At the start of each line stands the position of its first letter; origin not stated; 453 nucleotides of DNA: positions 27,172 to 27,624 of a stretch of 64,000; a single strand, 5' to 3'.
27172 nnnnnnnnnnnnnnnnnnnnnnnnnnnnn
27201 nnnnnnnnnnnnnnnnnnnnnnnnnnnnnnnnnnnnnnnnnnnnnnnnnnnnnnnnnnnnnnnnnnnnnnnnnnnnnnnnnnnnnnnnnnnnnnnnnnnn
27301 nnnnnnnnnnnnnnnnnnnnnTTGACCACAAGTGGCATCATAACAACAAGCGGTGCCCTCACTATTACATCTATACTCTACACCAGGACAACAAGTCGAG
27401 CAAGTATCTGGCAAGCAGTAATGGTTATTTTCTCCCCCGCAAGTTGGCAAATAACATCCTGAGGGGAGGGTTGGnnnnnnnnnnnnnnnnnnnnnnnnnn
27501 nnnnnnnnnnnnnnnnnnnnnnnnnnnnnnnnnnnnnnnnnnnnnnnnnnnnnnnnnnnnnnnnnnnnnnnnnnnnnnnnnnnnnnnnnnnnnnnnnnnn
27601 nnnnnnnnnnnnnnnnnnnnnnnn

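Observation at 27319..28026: Pilin with Thr/Pro linker and an 11-cysteine C-terminal knot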

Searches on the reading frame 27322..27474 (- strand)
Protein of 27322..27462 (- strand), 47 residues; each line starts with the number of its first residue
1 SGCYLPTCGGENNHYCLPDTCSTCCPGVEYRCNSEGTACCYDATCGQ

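Call 9: search_protein_families(library=pfam, proteins=[window:27322-27462:-], max_evalue=10)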
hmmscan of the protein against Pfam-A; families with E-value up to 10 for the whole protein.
window:27322-27462:- (47 aa): 0 families

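Call 19: search_protein_representatives(alignment_id=A2)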
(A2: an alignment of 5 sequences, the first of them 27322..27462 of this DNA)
Query: 5 sequences, 47 profile positions. Proteins with E-value up to 0.001 (for the whole library): 18; up to 1e-10: 1; up to 1e-30: 0. The best 18 are listed.
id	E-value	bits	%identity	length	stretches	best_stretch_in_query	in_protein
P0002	4.6e-22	93.8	-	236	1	1-47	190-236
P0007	4.9e-09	52.1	-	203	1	5-46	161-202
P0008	7.6e-09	51.5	-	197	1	5-46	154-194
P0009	2.1e-08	50.1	-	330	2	4-46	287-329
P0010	3.6e-08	49.4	-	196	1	5-46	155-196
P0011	6.3e-08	48.6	-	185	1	5-46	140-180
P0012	7.5e-07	45.1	-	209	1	5-46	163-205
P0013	1.0e-06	44.7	-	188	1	4-46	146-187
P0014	4.7e-06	42.6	-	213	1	5-45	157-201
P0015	6.6e-06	42.1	-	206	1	15-46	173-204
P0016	8.8e-06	41.7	-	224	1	3-46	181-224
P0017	2.2e-05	40.5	-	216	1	16-45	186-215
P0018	2.5e-05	40.3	-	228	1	5-47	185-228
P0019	3.6e-05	39.8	-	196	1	4-45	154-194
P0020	4.7e-05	39.4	-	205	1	6-46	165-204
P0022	1.1e-04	38.2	-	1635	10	12-37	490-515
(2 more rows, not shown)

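Call 29: find_related_loci(query=A2, collection=genome_contigs, flank=10000)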
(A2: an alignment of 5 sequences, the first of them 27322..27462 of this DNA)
Query A2 (47 aa) in genome_contigs; peptide patterns used: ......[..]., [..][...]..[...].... (x = any residue, [..] = any of these).
28 stretches matched a pattern; 5 encode a relative of the query (tblastn E <= 1e-3); 5 distinct loci.
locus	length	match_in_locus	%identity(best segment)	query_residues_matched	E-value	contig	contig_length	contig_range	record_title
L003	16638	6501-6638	78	2-47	2e-21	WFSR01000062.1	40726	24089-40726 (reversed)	MAG: Candidatus Microgenomates bacterium isolate S016_97 k151_581775, whole genome shotgun sequence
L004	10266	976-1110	62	1-45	2e-15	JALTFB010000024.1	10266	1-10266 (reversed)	MAG: Candidatus Shapirobacteria bacterium isolate S014_metabat2_scaf2bin.074 S014_NODE_2032_length_10266_cov_3.223888, w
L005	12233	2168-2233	59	15-36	5e-6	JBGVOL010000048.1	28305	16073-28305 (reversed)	MAG: Lachnospiraceae bacterium isolate fecal_MAG_211 fecal_MAG_211_contig_0048, whole genome shotgun sequence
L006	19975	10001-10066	59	15-36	7e-6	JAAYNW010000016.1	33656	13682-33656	MAG: Clostridiales bacterium isolate AS21ysBPME_273 41687_AS21, whole genome shotgun sequence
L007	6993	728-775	69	15-30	2e-5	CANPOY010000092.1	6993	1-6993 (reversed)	MAG TPA_asm: uncultured Lachnospiraceae bacterium isolate SRR15730520_bin.44_metawrap_v1.3_MAG genome assembly, contig:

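Call 44: search_solved_structures(query=A5, max_evalue=10, show_alignments=4)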
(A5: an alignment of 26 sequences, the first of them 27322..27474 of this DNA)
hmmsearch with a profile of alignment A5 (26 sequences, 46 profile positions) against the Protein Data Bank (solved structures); distinct sequences matched with E-value up to 10: 1.
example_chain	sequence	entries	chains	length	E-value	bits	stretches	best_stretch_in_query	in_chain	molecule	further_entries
5oqs_A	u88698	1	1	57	0.18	15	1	24-42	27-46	NFAP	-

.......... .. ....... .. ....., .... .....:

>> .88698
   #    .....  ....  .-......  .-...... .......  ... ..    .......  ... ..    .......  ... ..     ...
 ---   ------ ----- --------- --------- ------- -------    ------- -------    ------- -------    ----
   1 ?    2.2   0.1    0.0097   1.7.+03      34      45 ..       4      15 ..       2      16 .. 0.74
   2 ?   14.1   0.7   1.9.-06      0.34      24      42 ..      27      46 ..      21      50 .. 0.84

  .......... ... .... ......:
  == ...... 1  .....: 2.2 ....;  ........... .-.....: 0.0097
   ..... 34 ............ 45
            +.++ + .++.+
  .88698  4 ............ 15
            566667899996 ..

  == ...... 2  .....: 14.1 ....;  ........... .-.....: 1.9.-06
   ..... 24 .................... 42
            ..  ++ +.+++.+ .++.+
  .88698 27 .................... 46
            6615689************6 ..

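Call 61: find_homologous_proteins(query=A5, max_evalue=0.01)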
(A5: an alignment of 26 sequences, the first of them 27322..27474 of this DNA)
Query A5 (26 sequences): 44 candidates shared short words with the query, none scored E <= 0.01.
